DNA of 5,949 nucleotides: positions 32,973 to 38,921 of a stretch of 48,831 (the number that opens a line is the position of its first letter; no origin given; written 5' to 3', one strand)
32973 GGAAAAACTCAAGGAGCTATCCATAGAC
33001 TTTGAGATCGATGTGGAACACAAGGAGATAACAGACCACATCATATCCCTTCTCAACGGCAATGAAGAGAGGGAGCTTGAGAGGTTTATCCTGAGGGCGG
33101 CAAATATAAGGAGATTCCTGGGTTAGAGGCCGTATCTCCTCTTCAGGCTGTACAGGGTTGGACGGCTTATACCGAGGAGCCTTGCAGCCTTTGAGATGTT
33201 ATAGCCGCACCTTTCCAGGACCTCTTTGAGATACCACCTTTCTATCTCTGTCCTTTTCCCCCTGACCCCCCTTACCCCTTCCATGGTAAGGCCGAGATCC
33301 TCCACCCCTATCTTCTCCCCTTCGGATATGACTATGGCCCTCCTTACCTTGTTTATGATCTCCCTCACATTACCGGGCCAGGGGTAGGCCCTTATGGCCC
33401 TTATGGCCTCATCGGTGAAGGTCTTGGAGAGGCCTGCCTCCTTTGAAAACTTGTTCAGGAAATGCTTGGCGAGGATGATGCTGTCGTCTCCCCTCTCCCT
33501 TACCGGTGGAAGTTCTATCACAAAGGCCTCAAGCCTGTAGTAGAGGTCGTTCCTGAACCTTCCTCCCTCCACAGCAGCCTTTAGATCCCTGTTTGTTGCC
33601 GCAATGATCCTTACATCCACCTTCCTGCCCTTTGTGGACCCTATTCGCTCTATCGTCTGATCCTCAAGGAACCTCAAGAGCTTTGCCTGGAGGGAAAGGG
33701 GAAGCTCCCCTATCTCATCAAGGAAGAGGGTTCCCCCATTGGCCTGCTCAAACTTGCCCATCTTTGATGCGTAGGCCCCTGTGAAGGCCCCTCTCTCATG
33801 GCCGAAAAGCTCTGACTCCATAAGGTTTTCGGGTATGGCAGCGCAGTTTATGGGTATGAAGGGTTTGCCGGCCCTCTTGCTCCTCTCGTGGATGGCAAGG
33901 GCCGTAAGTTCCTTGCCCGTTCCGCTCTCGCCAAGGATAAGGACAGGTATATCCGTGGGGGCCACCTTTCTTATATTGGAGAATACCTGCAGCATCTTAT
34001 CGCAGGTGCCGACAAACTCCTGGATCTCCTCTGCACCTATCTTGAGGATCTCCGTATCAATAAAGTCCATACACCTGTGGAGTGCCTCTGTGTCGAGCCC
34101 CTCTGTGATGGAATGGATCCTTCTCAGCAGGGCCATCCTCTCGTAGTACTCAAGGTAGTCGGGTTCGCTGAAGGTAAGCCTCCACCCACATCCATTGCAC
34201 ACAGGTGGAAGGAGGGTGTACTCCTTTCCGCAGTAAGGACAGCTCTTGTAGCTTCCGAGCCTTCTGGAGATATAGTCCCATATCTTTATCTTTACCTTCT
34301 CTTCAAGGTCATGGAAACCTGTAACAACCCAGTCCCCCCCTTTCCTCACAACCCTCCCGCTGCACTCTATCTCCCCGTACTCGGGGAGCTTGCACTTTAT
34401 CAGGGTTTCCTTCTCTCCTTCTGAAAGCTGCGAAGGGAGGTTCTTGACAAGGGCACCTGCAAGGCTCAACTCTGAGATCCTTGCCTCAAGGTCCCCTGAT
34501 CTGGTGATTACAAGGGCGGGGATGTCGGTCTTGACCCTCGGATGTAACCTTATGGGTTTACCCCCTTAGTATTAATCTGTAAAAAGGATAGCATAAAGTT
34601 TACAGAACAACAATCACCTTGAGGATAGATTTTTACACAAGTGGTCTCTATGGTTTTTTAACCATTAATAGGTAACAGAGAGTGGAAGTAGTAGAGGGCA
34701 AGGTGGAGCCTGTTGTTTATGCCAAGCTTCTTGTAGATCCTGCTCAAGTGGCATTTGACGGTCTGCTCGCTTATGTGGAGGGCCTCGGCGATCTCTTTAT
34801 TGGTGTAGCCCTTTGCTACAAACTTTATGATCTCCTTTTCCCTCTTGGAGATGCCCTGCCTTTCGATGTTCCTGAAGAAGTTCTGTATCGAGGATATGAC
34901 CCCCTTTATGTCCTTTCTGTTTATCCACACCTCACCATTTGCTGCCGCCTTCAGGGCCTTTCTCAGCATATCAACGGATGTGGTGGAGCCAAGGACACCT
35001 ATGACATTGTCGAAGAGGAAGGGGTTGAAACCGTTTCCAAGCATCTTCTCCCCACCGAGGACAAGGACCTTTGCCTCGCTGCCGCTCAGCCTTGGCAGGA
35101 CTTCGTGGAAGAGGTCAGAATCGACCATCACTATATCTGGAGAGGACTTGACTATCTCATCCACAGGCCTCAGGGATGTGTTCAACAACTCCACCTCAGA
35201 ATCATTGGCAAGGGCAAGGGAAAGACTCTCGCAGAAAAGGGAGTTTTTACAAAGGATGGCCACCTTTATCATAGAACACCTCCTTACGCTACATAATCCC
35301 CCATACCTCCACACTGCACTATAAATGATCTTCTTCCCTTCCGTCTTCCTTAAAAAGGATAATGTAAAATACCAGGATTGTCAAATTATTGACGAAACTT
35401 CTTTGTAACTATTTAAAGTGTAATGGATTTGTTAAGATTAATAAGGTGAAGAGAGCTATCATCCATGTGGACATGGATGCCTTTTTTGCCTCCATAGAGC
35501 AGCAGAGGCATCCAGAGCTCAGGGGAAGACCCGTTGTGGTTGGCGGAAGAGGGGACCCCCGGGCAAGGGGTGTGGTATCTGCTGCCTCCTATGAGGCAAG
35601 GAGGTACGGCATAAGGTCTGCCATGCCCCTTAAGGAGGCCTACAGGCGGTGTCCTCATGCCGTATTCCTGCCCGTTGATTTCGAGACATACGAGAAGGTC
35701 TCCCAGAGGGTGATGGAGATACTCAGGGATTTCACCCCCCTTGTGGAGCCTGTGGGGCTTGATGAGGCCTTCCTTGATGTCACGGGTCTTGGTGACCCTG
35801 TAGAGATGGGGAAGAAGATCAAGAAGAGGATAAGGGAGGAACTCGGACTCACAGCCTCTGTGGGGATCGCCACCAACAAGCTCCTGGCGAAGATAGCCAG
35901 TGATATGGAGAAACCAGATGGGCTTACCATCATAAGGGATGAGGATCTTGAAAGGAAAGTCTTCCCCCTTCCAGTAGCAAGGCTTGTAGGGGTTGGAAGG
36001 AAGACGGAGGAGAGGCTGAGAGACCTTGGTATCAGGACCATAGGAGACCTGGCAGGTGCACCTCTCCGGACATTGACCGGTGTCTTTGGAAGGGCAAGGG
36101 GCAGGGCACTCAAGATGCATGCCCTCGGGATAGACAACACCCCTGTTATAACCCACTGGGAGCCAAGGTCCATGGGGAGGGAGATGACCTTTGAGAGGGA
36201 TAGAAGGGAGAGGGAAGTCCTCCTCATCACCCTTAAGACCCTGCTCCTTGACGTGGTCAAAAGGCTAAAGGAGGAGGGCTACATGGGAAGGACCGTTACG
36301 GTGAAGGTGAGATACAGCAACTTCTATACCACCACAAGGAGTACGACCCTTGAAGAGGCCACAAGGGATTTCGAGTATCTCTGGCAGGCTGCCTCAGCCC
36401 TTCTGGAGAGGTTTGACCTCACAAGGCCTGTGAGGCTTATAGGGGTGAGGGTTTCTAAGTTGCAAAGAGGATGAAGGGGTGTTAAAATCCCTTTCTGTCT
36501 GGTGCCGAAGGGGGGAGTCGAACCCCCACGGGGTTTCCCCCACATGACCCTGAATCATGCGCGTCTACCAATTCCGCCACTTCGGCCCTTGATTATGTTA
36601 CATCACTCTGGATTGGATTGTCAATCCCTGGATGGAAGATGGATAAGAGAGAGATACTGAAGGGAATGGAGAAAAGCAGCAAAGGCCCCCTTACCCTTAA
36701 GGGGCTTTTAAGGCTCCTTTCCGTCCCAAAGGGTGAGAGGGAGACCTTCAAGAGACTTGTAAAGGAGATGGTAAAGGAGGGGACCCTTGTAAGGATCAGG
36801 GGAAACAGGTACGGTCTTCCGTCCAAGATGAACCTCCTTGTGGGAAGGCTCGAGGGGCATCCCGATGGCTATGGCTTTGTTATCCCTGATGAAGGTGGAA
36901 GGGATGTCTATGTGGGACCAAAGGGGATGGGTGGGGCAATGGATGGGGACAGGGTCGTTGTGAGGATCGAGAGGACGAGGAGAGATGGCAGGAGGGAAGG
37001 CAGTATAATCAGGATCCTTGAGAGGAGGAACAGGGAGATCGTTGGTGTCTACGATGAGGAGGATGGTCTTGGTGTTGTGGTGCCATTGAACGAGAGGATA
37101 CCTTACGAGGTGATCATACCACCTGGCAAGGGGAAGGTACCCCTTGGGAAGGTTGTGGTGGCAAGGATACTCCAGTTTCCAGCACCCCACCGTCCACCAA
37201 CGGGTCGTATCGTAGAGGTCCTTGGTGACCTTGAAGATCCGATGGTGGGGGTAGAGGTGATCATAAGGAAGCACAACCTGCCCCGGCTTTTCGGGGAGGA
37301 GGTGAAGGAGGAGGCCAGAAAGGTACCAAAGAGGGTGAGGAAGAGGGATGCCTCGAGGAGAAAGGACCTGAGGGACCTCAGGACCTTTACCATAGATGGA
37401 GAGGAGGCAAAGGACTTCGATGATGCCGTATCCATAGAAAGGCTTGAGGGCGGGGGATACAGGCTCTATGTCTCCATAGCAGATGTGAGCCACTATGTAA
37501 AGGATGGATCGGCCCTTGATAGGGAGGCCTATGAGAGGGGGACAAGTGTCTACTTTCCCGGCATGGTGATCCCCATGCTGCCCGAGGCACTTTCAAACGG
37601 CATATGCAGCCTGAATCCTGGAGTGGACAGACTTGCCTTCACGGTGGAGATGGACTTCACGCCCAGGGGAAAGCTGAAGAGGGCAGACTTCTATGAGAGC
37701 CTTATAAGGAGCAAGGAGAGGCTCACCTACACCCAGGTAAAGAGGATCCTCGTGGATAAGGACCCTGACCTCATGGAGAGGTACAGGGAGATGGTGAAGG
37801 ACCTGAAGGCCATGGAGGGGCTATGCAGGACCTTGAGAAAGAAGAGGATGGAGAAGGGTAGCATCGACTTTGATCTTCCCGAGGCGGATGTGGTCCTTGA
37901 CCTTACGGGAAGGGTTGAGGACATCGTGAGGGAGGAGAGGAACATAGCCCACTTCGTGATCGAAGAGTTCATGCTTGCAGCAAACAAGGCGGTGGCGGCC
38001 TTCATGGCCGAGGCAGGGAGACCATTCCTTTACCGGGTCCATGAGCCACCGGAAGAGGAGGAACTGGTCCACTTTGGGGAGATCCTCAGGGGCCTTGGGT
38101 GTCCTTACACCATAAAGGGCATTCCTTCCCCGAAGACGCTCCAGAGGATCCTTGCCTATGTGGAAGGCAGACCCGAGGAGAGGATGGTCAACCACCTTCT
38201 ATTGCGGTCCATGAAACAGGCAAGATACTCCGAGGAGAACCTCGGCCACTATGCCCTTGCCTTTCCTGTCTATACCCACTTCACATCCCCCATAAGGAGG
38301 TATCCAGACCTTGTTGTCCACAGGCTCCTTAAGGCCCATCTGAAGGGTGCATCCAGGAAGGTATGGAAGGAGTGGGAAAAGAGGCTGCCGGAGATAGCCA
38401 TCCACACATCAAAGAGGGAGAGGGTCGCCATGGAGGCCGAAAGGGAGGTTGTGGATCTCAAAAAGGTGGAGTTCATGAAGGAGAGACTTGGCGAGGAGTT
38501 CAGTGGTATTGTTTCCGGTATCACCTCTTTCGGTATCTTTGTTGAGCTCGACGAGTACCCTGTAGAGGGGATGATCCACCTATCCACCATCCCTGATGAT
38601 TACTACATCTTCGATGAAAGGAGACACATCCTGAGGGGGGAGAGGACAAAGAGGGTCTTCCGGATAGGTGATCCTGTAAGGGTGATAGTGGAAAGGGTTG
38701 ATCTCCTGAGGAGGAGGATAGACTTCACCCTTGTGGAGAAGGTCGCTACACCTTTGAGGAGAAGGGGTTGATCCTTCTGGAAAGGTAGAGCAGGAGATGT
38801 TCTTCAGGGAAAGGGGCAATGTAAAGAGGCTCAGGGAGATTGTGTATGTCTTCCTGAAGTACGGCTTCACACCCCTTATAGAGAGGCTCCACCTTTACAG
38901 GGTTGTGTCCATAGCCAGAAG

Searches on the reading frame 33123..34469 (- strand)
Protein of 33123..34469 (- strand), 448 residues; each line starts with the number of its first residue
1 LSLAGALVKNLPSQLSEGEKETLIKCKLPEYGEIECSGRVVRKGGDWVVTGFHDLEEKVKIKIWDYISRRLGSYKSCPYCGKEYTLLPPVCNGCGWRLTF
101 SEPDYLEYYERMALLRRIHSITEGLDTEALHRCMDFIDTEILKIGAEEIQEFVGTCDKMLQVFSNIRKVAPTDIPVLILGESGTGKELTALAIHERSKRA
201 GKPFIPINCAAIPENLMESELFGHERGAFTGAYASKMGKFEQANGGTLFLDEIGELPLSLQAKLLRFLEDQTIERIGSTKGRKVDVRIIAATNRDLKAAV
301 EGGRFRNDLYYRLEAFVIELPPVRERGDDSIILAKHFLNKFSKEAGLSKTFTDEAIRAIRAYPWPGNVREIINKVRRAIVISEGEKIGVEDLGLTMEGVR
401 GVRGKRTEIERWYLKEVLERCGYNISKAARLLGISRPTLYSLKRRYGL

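Call 26: search_protein_families(library=pfam, proteins=[window:33123-34469:-], max_evalue=0.001)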
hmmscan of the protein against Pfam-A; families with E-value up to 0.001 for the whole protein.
window:33123-34469:- (448 aa): 10 families
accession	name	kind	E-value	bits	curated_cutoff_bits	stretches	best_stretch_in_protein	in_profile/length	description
PF00158.32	Sigma54_activat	-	2.4e-73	245.8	20.2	1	153-318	2-167/168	Sigma-54 interaction domain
PF14532.12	Sigma54_activ_2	-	1.9e-21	77.2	25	1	153-322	1-137/138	Sigma-54 interaction domain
PF25601.1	AAA_lid_14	-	6.7e-19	68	27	1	324-396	1-74/87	AAA+ ATPase lid domain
PF02954.25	HTH_8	-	3.3e-13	49.6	22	1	407-440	3-36/42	Bacterial regulatory protein, Fis family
PF07728.20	AAA_5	-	1.4e-06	28.8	22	1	175-294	1-123/139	AAA domain (dynein-related subfamily)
PF00004.35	AAA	-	5.1e-06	27.4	21.2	1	176-307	1-125/131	ATPase family associated with various cellular activities (AAA)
PF13518.12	HTH_28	-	2.3e-05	24.8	25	1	417-446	9-36/52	Helix-turn-helix domain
PF13384.12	HTH_23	-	2.7e-05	24.3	24.6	1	415-446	11-41/50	Homeodomain-like domain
PF13551.12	HTH_29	-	0.00044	20.7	28.1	1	419-446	8-36/64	Winged helix-turn helix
PF07724.20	AAA_2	-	0.00098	19.6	27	0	176-295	6-126/166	AAA domain (Cdc48 subfamily)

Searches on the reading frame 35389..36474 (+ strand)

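Call 95: search_protein_families(library=pfam, proteins=[window:35389-36474:+], max_evalue=0.00001)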
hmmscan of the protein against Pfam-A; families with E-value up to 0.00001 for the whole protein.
window:35389-36474:+ (361 aa): 4 families
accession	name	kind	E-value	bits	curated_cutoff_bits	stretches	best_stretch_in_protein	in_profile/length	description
PF00817.25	IMS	-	9.5e-54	181.8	23.2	1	27-172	1-148/148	impB/mucB/samB family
PF11799.13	IMS_C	-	3.3e-26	92.3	20.7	1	259-359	1-100/109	impB/mucB/samB family C-terminal domain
PF21999.2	IMS_HHH_1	-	8.4e-08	33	27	1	199-249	3-53/53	DNA polymerase-iota, thumb domain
PF11798.14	IMS_HHH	-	1.1e-06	29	24.4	1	185-215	2-32/32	IMS family HHH motif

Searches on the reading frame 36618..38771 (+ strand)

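Call 95: search_protein_families(library=pfam, proteins=[window:36618-38771:+], max_evalue=0.00001)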
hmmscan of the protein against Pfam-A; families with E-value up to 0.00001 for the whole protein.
window:36618-38771:+ (717 aa): 4 families
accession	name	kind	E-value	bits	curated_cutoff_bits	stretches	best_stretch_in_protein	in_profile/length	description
PF00773.25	RNB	-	1.1e-118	396.7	29.3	1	248-576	1-325/326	RNB domain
PF17876.7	CSD2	-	3.1e-24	85.3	26.2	1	154-225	2-73/74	Cold shock domain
PF08206.17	OB_RNB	-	3.8e-21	75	24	1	76-133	1-58/58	Ribonuclease B OB domain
PF00575.29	S1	-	2.3e-16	60.4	22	1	624-704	4-72/74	S1 RNA binding domain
